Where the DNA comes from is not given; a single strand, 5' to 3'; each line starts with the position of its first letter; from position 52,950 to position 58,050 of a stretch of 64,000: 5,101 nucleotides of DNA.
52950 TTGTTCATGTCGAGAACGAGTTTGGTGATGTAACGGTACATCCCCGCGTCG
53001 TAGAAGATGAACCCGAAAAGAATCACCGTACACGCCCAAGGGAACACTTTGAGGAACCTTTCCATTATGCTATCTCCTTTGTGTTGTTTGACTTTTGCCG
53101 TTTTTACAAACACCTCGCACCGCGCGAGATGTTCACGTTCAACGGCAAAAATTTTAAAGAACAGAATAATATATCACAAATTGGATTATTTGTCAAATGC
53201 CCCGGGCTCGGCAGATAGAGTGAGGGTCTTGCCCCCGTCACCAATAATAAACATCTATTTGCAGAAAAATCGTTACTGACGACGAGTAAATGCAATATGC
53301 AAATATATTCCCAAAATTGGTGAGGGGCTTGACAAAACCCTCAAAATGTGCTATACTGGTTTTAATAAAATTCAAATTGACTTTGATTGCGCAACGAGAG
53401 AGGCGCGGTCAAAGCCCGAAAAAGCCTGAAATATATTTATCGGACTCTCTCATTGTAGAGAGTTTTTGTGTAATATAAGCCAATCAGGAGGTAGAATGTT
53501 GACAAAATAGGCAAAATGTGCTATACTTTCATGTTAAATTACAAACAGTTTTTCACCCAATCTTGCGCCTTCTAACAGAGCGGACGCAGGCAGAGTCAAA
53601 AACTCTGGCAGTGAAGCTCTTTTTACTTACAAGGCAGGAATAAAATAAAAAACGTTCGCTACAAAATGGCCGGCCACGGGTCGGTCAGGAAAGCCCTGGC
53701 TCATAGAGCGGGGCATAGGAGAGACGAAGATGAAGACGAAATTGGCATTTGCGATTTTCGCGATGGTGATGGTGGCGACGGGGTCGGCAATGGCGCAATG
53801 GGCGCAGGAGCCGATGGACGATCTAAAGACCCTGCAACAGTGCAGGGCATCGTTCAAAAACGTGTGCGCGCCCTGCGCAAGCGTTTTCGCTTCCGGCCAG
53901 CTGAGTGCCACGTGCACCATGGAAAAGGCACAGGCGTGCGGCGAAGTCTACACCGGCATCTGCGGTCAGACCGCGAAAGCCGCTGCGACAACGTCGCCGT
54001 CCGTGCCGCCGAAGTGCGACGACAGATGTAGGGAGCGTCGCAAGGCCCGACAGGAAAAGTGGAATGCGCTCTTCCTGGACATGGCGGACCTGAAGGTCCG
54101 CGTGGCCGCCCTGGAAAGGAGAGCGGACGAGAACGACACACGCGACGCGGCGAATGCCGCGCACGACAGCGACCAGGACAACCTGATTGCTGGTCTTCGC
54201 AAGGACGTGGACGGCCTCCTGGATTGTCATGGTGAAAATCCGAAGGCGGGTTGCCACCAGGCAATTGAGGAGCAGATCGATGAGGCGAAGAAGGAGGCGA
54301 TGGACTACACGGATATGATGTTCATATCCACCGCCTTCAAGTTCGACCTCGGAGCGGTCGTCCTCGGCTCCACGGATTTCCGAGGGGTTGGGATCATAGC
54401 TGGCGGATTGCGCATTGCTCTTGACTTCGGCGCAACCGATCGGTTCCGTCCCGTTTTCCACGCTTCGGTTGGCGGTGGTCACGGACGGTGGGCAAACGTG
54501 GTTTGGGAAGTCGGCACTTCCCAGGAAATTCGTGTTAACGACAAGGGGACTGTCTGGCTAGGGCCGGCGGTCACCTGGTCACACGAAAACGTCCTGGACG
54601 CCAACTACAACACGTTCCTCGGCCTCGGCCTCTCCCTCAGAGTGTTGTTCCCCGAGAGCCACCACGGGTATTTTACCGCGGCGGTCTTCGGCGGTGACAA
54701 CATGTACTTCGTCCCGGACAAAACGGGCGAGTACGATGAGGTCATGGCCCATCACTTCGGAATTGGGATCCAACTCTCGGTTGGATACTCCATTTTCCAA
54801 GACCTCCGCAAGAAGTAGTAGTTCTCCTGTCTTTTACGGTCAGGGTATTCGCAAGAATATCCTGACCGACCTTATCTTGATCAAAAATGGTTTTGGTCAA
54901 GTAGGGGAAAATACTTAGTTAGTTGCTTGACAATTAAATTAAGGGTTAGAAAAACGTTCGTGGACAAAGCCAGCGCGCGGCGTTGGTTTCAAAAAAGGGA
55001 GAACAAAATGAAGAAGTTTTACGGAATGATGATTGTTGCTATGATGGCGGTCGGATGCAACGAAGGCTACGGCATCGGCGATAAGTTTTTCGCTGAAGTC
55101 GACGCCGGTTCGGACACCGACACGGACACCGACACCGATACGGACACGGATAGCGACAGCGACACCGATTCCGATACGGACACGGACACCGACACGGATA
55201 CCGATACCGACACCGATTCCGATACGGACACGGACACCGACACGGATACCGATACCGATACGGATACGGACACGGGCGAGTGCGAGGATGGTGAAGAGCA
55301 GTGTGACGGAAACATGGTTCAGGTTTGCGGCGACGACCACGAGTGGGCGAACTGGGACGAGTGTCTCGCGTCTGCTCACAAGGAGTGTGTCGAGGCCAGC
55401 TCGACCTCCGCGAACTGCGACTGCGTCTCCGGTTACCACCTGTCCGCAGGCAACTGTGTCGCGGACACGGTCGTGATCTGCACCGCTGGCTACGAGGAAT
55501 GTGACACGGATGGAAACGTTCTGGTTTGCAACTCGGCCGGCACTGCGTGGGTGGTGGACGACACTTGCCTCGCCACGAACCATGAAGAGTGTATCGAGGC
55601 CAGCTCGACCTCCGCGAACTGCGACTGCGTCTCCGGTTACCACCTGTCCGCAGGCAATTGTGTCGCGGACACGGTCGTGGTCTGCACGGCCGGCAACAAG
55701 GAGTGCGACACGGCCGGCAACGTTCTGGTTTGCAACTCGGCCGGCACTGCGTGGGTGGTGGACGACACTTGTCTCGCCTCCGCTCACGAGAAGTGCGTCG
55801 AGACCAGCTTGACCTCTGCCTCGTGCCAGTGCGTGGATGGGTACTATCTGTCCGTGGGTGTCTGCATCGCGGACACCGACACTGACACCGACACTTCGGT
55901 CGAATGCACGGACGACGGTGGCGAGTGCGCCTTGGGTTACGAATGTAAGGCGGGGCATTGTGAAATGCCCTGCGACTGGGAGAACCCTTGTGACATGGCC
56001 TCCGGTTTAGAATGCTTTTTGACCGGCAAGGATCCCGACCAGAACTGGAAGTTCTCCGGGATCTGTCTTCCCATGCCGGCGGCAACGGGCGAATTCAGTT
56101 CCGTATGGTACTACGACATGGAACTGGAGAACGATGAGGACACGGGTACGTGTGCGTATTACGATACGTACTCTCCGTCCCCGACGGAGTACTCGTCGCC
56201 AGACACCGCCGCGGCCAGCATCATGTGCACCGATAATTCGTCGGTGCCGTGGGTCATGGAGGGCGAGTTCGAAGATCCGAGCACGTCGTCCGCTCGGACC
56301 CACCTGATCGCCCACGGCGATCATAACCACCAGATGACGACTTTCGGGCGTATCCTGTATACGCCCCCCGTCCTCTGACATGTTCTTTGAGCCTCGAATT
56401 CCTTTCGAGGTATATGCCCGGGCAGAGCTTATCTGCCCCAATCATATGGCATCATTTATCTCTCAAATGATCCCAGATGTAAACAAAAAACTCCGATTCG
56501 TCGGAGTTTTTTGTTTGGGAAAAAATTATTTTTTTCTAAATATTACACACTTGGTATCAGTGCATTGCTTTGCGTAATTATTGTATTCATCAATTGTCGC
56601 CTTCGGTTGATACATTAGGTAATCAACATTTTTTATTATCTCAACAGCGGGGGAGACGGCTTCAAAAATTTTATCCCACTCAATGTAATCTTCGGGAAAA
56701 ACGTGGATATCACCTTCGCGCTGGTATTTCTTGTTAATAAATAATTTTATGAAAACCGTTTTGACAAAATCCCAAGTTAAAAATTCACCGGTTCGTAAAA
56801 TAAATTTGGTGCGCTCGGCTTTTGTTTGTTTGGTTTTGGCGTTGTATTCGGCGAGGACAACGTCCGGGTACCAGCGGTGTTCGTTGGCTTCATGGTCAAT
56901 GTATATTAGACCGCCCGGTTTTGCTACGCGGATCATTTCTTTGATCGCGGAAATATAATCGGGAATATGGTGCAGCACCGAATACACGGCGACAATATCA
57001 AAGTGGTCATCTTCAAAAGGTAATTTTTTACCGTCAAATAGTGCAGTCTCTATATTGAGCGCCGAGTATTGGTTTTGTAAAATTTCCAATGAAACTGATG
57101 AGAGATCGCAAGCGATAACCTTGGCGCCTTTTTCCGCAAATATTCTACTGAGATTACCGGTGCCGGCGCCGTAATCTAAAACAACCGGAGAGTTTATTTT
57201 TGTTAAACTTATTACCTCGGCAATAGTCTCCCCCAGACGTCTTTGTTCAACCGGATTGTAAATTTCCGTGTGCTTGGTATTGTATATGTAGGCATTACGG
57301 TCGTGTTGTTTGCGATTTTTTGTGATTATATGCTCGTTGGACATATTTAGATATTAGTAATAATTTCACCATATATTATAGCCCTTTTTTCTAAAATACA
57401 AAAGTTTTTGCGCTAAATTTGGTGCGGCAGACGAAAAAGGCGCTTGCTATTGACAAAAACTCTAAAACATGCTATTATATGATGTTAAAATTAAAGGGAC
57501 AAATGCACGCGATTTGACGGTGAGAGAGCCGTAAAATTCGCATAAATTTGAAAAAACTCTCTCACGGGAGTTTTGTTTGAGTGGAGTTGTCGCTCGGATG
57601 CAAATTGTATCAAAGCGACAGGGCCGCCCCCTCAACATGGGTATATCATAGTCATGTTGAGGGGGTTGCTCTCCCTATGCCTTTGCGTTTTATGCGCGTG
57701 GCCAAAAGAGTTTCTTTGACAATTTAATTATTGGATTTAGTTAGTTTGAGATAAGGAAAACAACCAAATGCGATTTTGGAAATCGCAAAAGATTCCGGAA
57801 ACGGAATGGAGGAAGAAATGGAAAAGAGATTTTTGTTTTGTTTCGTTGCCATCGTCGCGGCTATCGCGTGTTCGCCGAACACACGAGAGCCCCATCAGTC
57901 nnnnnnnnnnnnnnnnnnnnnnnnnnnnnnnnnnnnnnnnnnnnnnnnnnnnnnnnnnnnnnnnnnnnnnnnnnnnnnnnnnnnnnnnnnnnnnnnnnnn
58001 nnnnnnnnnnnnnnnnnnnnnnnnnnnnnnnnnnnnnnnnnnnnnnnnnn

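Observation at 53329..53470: Duplicated promoter-hairpin-terminator cassette: candidate small RNA family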

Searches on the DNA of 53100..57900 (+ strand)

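Call 21: search_rna_families(source=window, start=53100, end=57900, threshold=evalue, max_evalue=10)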
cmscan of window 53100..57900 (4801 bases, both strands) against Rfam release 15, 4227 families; matches with E-value up to 10: 12.
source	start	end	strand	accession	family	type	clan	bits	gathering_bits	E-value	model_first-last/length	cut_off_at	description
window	56450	56535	+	RF01770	rimP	Cis-reg; leader;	-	32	47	0.021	1-102/102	no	Gammaprotebacteria rimP leader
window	56469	56516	+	RF02495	ohsC_RNA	Gene; antitoxin;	-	28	50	0.32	1-77/77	no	Oppression of Hydrophobic ORF by sRNA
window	56484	56526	+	RF02433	SpF36_sRNA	Gene; sRNA;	-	27.3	48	0.78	1-51/51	no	Streptococcus sRNA SpF36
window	56446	56520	+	RF02075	STnc230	Gene; sRNA;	-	24.9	50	1.9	1-83/83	no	Enterobacterial sRNA STnc230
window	57591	57697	+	RF01483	rli56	Cis-reg;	-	22.8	47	1.9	1-100/100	no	Listeria sRNA rli56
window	56477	56557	-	RF02075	STnc230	Gene; sRNA;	-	21.5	50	9.8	1-83/83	no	Enterobacterial sRNA STnc230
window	56465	56537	-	RF01770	rimP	Cis-reg; leader;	-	21.4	47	4.1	1-102/102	no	Gammaprotebacteria rimP leader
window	56481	56516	+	RF04165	mir-2483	Gene; miRNA;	-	20.3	75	2.7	1-80/80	no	mir-2483 microRNA precursor family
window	56484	56539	-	RF02891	AgrB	Gene; antisense;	-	19.4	40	8.6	1-84/84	no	ArsR-gov region gene B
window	57626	57666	+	RF04147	MIR6224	Gene; miRNA;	-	18.9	171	2.3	1-176/176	no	MIR6224 microRNA precursor family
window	56247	56307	+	RF03192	mir-6794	Gene; miRNA;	-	18.5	74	8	1-62/62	no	mir-6794 microRNA precursor family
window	55865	56023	-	RF00226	IRES_n-myc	Cis-reg; IRES;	-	14.7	40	0.092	1-322/322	no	n-myc internal ribosome entry site (IRES)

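Call 58: search_rna_families(source=window, start=53355, end=53475, threshold=evalue, max_evalue=10, show_alignments=3)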
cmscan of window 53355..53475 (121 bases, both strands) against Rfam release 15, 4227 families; matches with E-value up to 10: 2.
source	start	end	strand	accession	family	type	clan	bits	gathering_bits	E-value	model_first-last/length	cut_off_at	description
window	53355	53471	+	RF04315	manA-II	Cis-reg;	-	17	100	0.53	34-147/147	5'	manA_II ncRNA motif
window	53426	53460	-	RF01135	sR24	Gene; snRNA; snoRNA; CD-box;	-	12.3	36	1.6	1-55/55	no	Small nucleolar RNA sR24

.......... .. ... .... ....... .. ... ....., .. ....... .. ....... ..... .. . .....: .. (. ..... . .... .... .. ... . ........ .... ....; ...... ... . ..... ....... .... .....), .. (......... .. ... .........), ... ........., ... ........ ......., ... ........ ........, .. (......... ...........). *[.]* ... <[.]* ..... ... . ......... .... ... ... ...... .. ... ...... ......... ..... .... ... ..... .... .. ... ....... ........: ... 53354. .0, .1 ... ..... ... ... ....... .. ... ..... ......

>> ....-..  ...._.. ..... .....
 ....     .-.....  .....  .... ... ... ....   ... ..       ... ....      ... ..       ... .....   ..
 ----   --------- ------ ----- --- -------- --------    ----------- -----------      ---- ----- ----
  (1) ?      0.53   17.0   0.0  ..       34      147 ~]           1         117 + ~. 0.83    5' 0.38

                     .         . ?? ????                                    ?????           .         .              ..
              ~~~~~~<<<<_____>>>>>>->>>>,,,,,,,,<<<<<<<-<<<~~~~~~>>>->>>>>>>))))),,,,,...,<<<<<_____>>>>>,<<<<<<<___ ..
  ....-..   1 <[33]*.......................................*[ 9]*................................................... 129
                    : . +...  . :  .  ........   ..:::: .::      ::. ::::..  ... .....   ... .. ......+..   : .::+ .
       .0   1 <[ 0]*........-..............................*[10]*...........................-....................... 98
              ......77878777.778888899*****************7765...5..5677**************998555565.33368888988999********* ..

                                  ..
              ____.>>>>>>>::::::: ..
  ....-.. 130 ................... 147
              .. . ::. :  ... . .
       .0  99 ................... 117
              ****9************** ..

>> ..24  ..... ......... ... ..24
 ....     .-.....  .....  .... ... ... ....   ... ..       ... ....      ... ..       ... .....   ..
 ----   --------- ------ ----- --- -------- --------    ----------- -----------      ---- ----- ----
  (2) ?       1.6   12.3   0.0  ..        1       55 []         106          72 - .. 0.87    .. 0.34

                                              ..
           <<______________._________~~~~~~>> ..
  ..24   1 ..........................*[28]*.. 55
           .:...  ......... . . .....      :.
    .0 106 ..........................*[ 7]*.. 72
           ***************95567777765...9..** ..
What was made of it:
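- On manA-II motif (RF04315): 17 bits against a gathering score of 100, E = 0.53, in the window only (call 58).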

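Call 59: search_rna_families(source=window, start=57478, end=57590, threshold=evalue, max_evalue=10, show_alignments=3)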
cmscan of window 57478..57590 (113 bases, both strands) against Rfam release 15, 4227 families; matches with E-value up to 10: 3.
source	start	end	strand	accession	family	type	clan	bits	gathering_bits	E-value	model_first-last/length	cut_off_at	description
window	57521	57564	+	RF03154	twister-P3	Gene; ribozyme;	CL00120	17.3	39.9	0.27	1-73/73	no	type-P3 twister ribozyme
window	57533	57580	+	RF00106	RNAI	Gene; antisense;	-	14.3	47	1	1-102/102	no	RNAI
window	57513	57545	+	RF01135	sR24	Gene; snRNA; snoRNA; CD-box;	-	9.5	36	9.6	1-55/55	no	Small nucleolar RNA sR24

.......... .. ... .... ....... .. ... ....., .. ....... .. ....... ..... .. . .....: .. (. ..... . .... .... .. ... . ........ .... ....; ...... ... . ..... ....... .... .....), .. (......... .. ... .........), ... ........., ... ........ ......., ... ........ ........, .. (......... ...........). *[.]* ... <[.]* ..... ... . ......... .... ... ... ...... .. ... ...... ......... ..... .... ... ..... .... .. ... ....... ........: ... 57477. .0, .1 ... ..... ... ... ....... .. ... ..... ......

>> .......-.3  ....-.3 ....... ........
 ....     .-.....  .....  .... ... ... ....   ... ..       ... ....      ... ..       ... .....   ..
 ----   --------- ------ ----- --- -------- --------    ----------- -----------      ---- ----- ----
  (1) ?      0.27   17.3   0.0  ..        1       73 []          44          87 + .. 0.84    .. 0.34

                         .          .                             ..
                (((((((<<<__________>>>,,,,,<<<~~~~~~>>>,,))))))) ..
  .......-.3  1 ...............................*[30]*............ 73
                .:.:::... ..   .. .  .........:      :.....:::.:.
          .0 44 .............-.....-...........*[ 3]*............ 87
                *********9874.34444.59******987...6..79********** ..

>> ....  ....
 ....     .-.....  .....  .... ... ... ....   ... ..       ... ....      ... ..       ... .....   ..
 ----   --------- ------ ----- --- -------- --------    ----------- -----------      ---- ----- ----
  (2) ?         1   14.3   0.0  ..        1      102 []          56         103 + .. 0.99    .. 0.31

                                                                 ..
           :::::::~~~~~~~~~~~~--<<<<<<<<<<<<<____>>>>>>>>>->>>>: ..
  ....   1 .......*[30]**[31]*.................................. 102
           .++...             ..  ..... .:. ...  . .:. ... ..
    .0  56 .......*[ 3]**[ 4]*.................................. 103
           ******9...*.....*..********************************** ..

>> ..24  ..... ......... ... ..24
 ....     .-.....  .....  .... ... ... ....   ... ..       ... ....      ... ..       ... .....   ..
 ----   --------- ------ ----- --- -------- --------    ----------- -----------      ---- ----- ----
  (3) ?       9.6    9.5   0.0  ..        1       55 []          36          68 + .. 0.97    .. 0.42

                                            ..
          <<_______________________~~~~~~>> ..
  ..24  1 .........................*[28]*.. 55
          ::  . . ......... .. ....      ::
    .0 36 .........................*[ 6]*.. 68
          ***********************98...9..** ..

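Call 61: search_rna_families(source=L004, start=212, end=335, threshold=evalue, max_evalue=10, show_alignments=2)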
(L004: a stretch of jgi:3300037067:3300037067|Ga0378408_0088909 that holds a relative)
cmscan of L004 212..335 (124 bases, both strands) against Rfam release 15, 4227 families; matches with E-value up to 10: 2.
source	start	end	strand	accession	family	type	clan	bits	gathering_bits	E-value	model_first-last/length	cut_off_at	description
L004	304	332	-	RF02418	Spd-sr07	Gene; sRNA;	-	13.3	55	7.9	17-63/63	no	Streptococcus sRNA Spd-sr07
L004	243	325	+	RF00372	sroH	Gene; sRNA;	-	8.1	80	4.3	59-161/161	no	sroH RNA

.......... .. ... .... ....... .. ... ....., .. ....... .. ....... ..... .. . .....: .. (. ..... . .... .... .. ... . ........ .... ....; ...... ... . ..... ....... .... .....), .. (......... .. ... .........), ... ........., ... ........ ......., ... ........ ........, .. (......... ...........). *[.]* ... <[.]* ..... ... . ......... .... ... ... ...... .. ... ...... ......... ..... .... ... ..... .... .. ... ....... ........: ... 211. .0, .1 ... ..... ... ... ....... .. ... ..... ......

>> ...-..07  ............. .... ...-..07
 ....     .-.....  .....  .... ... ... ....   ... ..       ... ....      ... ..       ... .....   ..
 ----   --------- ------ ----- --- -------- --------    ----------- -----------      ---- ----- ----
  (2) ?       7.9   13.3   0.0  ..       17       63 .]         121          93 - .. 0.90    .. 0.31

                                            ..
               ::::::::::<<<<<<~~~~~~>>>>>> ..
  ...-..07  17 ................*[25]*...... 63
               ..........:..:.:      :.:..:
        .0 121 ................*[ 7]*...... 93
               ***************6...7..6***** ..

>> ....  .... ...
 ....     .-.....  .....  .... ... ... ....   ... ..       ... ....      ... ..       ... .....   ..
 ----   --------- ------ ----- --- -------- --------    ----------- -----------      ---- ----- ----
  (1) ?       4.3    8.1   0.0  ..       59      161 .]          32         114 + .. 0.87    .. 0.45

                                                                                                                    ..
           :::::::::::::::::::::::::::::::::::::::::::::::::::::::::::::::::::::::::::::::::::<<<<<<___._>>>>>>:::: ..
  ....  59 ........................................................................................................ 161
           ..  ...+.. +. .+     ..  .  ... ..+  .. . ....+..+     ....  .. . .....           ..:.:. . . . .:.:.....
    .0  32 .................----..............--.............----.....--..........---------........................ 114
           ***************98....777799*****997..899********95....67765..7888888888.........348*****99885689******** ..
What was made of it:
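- On Any Rfam 15 family: Permissive searches on c1 and c3 give only sub-threshold chance hits (calls 21, 58, 59, 61).
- On manA-II motif (RF04315): It is absent from c1 of L004 (call 61).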

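Call 72: build_rna_model(alignment_id=A5, structure=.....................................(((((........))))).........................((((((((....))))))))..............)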
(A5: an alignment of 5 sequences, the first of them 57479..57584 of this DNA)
Model R1 built from alignment A5 (5 sequences, 114 columns); structure: as given.
model positions 110; base pairs 13; branch points 1; effective number of sequences 1.61; information 0.59 bits per position. Calibrated on 0.2 Mb of random sequence (short: E-values are rough).
structure used (alignment columns):
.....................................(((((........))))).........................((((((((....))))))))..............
